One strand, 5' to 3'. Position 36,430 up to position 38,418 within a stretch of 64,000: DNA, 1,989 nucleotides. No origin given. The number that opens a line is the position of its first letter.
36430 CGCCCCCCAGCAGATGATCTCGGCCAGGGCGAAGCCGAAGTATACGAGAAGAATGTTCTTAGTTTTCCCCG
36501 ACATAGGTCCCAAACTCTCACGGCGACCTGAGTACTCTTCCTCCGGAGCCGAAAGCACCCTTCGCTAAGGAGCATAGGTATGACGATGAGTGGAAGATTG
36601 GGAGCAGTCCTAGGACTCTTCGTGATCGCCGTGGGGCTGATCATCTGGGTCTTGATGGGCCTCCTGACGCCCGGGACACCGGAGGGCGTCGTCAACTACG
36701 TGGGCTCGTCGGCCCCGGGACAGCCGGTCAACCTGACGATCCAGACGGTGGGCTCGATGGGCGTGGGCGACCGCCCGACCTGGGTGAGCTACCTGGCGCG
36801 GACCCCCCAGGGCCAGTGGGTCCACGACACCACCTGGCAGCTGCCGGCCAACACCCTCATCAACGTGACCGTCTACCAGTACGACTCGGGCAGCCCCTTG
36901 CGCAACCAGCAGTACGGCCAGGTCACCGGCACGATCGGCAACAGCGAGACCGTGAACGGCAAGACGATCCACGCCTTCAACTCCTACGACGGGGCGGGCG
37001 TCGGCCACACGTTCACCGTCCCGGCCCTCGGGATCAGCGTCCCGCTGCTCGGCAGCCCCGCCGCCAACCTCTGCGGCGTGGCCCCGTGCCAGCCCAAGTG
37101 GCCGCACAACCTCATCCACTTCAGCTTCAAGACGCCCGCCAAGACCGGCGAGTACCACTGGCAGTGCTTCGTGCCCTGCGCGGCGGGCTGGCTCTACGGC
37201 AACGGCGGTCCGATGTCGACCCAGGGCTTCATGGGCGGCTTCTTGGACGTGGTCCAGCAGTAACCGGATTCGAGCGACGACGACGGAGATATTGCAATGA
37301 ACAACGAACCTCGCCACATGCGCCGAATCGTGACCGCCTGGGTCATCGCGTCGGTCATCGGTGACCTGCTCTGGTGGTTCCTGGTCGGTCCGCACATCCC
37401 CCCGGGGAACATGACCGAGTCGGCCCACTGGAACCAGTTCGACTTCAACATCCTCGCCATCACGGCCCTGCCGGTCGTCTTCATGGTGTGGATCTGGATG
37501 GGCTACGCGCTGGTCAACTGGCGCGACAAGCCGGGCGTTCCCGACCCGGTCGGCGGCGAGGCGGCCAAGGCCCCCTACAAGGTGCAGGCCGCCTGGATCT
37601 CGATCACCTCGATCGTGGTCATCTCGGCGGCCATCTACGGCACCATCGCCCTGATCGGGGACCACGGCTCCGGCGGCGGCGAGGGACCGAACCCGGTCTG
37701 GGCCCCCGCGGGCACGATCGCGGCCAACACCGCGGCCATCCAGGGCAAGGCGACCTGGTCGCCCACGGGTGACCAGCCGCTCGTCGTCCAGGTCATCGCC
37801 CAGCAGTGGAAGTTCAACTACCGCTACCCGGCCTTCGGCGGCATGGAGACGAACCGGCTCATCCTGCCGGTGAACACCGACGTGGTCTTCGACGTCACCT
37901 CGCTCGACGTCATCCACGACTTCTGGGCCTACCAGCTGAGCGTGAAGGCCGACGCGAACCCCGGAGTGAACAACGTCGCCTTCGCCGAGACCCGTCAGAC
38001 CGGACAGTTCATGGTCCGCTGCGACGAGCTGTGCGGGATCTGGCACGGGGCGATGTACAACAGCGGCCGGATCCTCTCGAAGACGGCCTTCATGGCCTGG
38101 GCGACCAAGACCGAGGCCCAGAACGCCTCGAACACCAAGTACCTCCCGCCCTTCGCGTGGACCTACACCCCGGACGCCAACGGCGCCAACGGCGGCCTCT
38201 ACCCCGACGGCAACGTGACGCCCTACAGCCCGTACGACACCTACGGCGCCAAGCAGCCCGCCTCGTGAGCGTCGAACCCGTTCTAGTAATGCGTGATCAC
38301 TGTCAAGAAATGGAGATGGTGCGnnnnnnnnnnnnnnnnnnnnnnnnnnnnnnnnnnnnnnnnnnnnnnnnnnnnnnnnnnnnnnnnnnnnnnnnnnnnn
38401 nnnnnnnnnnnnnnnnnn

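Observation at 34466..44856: Self-contained heme-copper oxidase island with every copper-maturation component duplicated and several unassigned membrane ORFs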

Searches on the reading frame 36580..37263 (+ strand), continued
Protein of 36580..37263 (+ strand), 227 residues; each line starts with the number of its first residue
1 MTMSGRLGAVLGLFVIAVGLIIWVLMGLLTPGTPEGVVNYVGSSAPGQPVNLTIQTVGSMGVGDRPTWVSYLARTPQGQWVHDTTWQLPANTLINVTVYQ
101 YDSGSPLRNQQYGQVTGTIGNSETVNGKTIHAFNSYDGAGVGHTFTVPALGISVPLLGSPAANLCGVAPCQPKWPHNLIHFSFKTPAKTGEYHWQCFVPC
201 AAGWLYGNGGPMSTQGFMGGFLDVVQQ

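Call 95: search_protein_families(library=pfam, max_evalue=0.001, proteins=[P0128, P0261, P0221, P0194, P0187, P0139, P0254, P0269, P0126, P0148])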
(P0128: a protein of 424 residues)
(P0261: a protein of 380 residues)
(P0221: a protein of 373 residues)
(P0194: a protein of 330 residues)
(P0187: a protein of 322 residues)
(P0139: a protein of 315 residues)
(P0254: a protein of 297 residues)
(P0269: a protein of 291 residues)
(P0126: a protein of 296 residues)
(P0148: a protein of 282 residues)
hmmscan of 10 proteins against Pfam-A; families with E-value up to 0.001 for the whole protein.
P0128 (424 aa): 1 family
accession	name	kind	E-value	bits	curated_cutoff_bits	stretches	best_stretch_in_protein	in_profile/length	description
PF09678.15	Caa3_CtaG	-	3.5e-10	40.1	27.7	1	1-86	113-196/237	Cytochrome c oxidase caa3 assembly factor (Caa3_CtaG)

P0261 (380 aa): 0 families

P0221 (373 aa): 0 families

P0194 (330 aa): 0 families

P0187 (322 aa): 0 families

P0139 (315 aa): 0 families

P0254 (297 aa): 0 families

P0269 (291 aa): 0 families

P0126 (296 aa): 0 families

P0148 (282 aa): 0 families

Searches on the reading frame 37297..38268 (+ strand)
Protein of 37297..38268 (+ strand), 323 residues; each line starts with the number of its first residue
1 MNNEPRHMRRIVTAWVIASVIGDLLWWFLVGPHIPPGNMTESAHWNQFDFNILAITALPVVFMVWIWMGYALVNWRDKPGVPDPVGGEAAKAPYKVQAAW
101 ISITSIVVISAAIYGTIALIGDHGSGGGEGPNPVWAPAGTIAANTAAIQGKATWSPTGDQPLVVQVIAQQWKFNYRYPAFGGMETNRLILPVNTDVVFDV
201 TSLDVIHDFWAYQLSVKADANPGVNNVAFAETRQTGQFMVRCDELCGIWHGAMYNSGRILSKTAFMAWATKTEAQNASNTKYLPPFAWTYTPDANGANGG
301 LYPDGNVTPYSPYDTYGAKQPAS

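Call 5: search_protein_families(library=pfam, max_evalue=0.01, proteins=[window:37297-38268:+])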
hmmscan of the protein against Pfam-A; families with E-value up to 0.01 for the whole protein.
window:37297-38268:+ (323 aa): 1 family
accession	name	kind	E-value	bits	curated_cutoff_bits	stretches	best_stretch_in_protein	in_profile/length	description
PF00116.26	COX2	-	9.7e-16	58.2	22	1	186-253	46-113/120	Cytochrome C oxidase subunit II, periplasmic domain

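Call 6: search_protein_families(library=ncbifam, max_evalue=0.01, proteins=[window:37297-38268:+])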
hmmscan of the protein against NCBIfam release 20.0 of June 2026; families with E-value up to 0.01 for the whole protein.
window:37297-38268:+ (323 aa): 5 families
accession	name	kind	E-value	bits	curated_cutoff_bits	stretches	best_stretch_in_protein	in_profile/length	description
TIGR02866.1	CoxB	equivalog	1.6e-30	106.2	147.7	1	158-269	88-201/202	cytochrome c oxidase subunit II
NF050117.1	aa3_CtaC_Actin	exception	1.9e-19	69.9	250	1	159-267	117-240/244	aa3-type cytochrome oxidase subunit II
TIGR01433.1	CyoA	equivalog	6.5e-11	42.1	266.2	1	159-271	112-224/226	ubiquinol oxidase subunit II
TIGR01432.1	QOXA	equivalog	7.4e-09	35.3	240.95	1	153-272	107-226/227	cytochrome aa3 quinol oxidase subunit II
NF007816.0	PRK10525.1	equivalog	4.3e-08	32.7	511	1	158-245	123-210/318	cytochrome o ubiquinol oxidase subunit II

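Call 71: search_solved_structures(query=window:37297-38268:+, max_evalue=0.001, show_alignments=1)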
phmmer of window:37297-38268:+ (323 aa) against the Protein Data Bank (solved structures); distinct sequences matched with E-value up to 0.001: 52.
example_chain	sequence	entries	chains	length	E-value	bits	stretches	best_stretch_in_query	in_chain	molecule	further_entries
2yev_B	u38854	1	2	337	1.7e-14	57.2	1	162-271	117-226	CYTOCHROME C OXIDASE SUBUNIT 2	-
4w9z_A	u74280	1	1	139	2.8e-13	53.2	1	178-273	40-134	Cytochrome c oxidase subunit 2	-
8ucj_b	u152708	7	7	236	1.3e-12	51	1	188-269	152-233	Cytochrome c oxidase subunit 2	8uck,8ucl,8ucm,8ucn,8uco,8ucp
1cyx_A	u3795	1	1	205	1.4e-12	50.9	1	159-274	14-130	CYOA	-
4txv_B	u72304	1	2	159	5.6e-12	48.9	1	179-278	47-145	Cytochrome c oxidase subunit 2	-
1ar1_B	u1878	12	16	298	6.1e-12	48.8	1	185-284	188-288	CYTOCHROME C OXIDASE | Cytochrome c oxidase subunit 2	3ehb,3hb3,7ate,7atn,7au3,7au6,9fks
6ci0_B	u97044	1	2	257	1.5e-11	47.5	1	158-269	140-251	Cytochrome c oxidase subunit 2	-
1m56_B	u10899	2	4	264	1.5e-11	47.5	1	158-271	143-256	CYTOCHROME C OXIDASE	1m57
6hu9_b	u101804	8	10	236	2.1e-11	47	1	187-270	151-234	Cytochrome c oxidase subunit 2 | CYTOCHROME C OXIDASE SUBUNIT 2; SYNONYM: CYTOCHROME C OXIDASE POLYPEPTIDE II, COX2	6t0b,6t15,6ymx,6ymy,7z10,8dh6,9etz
2gsm_B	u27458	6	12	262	2.2e-11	47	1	158-270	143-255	Cytochrome c oxidase subunit 2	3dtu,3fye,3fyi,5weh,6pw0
6giq_b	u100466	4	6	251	2.2e-11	46.9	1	187-270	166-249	Cytochrome c oxidase subunit 2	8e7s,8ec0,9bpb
3om3_B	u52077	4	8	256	3.1e-11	46.5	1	158-269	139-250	Cytochrome c oxidase subunit 2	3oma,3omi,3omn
6pw1_B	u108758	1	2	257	3.5e-11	46.3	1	158-269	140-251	Cytochrome c oxidase subunit 2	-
6adq_E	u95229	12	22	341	3.9e-11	46.1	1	184-293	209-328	Cytochrome c oxidase subunit 2 | Cytochrome aa3 subunit 2 | cytochrome-c oxidase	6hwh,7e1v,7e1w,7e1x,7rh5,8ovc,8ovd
7rh6_Q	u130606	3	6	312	4.3e-11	46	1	184-292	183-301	Cytochrome aa3 subunit 2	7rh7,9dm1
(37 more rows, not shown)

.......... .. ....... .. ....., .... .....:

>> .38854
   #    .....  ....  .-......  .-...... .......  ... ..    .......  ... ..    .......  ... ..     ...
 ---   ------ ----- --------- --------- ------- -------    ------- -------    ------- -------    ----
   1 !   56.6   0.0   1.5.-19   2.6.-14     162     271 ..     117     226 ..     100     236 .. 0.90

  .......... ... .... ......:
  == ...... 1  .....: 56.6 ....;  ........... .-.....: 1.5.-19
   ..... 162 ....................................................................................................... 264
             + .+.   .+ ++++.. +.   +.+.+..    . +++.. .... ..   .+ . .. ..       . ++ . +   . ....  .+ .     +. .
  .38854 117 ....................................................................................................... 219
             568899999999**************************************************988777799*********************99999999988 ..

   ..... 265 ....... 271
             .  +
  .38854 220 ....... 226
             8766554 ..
